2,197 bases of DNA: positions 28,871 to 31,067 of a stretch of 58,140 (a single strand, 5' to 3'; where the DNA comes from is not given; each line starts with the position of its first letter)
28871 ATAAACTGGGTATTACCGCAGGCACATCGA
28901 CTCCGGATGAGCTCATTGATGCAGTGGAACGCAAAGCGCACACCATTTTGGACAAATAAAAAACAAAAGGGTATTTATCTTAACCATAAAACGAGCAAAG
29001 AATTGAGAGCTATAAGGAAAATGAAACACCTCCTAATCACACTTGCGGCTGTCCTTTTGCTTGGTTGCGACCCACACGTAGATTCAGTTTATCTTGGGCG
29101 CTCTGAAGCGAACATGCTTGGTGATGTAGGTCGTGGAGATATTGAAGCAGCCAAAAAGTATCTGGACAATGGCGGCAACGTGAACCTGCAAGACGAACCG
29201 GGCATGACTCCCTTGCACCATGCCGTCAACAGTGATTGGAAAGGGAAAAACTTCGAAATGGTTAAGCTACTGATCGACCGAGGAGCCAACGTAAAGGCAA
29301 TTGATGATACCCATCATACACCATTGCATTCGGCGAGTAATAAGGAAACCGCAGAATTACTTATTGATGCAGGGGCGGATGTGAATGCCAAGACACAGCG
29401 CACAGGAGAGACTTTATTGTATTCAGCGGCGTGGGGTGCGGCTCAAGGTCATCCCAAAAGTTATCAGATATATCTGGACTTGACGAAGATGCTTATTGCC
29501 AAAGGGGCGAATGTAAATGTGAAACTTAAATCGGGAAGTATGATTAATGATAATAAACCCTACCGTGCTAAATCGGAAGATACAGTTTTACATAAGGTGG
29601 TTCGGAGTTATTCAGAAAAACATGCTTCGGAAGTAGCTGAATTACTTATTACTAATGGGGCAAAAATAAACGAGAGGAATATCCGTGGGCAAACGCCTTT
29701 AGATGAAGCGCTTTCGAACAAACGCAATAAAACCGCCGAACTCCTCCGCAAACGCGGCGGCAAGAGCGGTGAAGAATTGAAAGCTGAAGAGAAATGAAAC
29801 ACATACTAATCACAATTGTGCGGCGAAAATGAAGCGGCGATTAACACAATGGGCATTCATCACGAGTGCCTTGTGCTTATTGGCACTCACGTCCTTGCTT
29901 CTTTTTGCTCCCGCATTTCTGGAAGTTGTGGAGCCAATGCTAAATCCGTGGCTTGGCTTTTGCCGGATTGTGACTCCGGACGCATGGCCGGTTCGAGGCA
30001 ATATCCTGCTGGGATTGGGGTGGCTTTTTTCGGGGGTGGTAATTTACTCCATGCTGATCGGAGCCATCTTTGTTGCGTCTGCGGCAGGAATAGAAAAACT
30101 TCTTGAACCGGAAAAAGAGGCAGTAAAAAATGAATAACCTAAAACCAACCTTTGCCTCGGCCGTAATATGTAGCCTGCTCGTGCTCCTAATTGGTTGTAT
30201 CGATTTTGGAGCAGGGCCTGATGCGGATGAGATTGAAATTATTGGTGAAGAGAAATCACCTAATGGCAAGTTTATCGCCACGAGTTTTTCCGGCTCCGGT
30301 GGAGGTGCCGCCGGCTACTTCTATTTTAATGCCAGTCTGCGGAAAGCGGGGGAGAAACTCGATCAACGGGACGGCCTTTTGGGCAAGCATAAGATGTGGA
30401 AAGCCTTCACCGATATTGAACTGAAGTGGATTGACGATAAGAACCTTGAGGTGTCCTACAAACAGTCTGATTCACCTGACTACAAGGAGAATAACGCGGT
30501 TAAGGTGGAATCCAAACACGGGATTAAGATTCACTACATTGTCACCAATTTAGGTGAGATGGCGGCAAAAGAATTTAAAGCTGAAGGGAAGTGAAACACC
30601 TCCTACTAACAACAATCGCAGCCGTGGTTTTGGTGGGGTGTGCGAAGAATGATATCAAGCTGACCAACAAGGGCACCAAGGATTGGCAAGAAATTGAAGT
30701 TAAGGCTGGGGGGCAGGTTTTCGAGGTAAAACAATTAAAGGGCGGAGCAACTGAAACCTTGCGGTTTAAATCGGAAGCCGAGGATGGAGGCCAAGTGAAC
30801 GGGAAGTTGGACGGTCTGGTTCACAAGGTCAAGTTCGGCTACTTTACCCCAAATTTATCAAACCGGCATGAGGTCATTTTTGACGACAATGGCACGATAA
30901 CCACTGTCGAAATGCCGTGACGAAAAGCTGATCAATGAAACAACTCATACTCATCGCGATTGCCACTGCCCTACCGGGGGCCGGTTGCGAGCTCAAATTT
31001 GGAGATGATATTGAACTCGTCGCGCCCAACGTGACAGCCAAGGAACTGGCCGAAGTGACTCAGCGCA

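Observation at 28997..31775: Tandem lipoprotein cassettes joined by a conserved tail/stop/start/signal-peptide DNA junction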

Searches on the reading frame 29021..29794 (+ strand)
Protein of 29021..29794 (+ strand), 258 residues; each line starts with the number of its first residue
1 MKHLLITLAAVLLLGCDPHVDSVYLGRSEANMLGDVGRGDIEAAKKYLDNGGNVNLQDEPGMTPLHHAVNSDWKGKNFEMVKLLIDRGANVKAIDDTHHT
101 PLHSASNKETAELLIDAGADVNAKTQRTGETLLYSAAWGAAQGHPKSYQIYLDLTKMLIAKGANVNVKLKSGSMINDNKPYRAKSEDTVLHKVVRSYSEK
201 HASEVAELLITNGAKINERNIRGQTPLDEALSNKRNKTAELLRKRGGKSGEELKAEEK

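Call 10: search_protein_families(library=pfam, proteins=[window:29021-29794:+], max_evalue=0.1)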
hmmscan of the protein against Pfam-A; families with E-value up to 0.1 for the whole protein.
window:29021-29794:+ (258 aa): 6 families
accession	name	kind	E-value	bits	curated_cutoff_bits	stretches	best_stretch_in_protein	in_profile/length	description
PF00023.36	Ank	-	1.3e-27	94.7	21.1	3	61-95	2-32/33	Ankyrin repeat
PF12796.13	Ank_2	-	1.8e-24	86.6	27.3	2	38-124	7-89/90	Ankyrin repeats (3 copies)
PF13637.12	Ank_4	-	6.4e-24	83.9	22.7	4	38-85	7-50/50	Ankyrin repeats (many copies)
PF13857.12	Ank_5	-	1.3e-14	54.5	27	2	47-103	1-54/56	Ankyrin repeats (many copies)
PF13606.12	Ank_3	-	4.8e-13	48.3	22.3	1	61-92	2-29/30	Ankyrin repeat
PF23745.1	ANK_LRRK2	-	4.4e-05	23.8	27.5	0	106-128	42-64/130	LRRK2 ANK repeat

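Call 11: search_protein_families(library=ncbifam, proteins=[window:29021-29794:+], max_evalue=0.1)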
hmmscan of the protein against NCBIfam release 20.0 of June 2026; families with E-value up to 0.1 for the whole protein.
window:29021-29794:+ (258 aa): 10 families
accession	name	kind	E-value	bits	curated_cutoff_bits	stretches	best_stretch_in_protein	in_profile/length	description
NF043029.1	T4SS_AnkY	equivalog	4.1e-18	65.1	600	2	38-114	468-540/543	Dot/Icm T4SS effector AnkY/LegA9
NF043023.1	T4SS_AnkH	equivalog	1e-16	60.8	600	2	38-134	9-104/467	Dot/Icm T4SS effector AnkH/LegA3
NF043022.1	T4SS_AnkG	equivalog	3.6e-11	42.5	500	2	52-109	390-447/455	Dot/Icm T4SS effector AnkG/AnkZ/LegA7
NF043028.1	T4SS_AnkX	equivalog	1.2e-09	36.9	1400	1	28-248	582-787/938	Dot/Icm T4SS effector AnkN/AnkX/LegA8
NF043024.1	T4SS_AnkI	equivalog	1.4e-09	37.2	550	2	111-168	257-313/439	Dot/Icm T4SS effector AnkI/LegAS4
NF041931.2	MzaA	equivalog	1.7e-06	27.2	800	1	42-119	16-92/726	MZA anti-phage system associated sigma-70 family RNA polymerase sigma factor MzaA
NF043020.1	T4SS_AnkD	equivalog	0.0009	18.3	500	0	216-254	74-112/426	Dot/Icm T4SS effector AnkD/LegA15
TIGR00870.1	trp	subfamily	0.0017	16.5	498.75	1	60-93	130-159/747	transient-receptor-potential calcium channel protein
NF043019.1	T4SS_AnkC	equivalog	0.0061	15.5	450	0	53-137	119-209/459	Dot/Icm T4SS effector AnkC/LegA12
NF052421.1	effector_SseE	equivalog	0.096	12.7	110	0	67-97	89-119/124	type III secretion system effector protein SseE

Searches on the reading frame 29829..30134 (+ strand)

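Call 10: search_protein_families(library=pfam, proteins=[window:29829-30134:+], max_evalue=0.1)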
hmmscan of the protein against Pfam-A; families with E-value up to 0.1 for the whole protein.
window:29829-30134:+ (102 aa): 0 families

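Call 11: search_protein_families(library=ncbifam, proteins=[window:29829-30134:+], max_evalue=0.1)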
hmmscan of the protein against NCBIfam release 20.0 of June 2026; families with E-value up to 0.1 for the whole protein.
window:29829-30134:+ (102 aa): 1 family
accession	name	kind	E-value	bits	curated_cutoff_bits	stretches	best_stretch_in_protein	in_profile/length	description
NF008742.0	PRK11770.1-4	equivalog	0.028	14.3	155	1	46-83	5-42/147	YccF domain-containing protein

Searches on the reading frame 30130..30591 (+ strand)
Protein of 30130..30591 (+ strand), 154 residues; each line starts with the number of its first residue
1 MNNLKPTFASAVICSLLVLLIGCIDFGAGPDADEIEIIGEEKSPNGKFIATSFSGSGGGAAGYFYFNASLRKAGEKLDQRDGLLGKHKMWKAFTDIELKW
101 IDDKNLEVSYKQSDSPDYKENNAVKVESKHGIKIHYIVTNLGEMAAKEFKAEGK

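Call 10: search_protein_families(library=pfam, proteins=[window:30130-30591:+], max_evalue=0.1)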
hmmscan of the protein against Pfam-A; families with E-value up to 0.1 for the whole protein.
window:30130-30591:+ (154 aa): 1 family
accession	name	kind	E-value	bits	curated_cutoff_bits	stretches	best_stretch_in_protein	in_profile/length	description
PF17428.7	DUF5412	-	0.048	13.9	25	1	17-109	14-102/118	Family of unknown function (DUF5412)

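Call 11: search_protein_families(library=ncbifam, proteins=[window:30130-30591:+], max_evalue=0.1)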
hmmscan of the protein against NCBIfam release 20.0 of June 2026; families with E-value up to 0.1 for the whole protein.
window:30130-30591:+ (154 aa): 0 families

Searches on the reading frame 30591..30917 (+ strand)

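Call 10: search_protein_families(library=pfam, proteins=[window:30591-30917:+], max_evalue=0.1)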
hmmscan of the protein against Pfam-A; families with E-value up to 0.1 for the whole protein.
window:30591-30917:+ (109 aa): 0 families

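Call 11: search_protein_families(library=ncbifam, proteins=[window:30591-30917:+], max_evalue=0.1)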
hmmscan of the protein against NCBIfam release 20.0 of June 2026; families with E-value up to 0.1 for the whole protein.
window:30591-30917:+ (109 aa): 1 family
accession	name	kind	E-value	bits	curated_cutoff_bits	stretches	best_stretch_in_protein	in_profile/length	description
NF052634.1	Riean_0653_fam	subfamily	0.074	13.9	57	1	1-58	1-61/176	Riean_0653 family protein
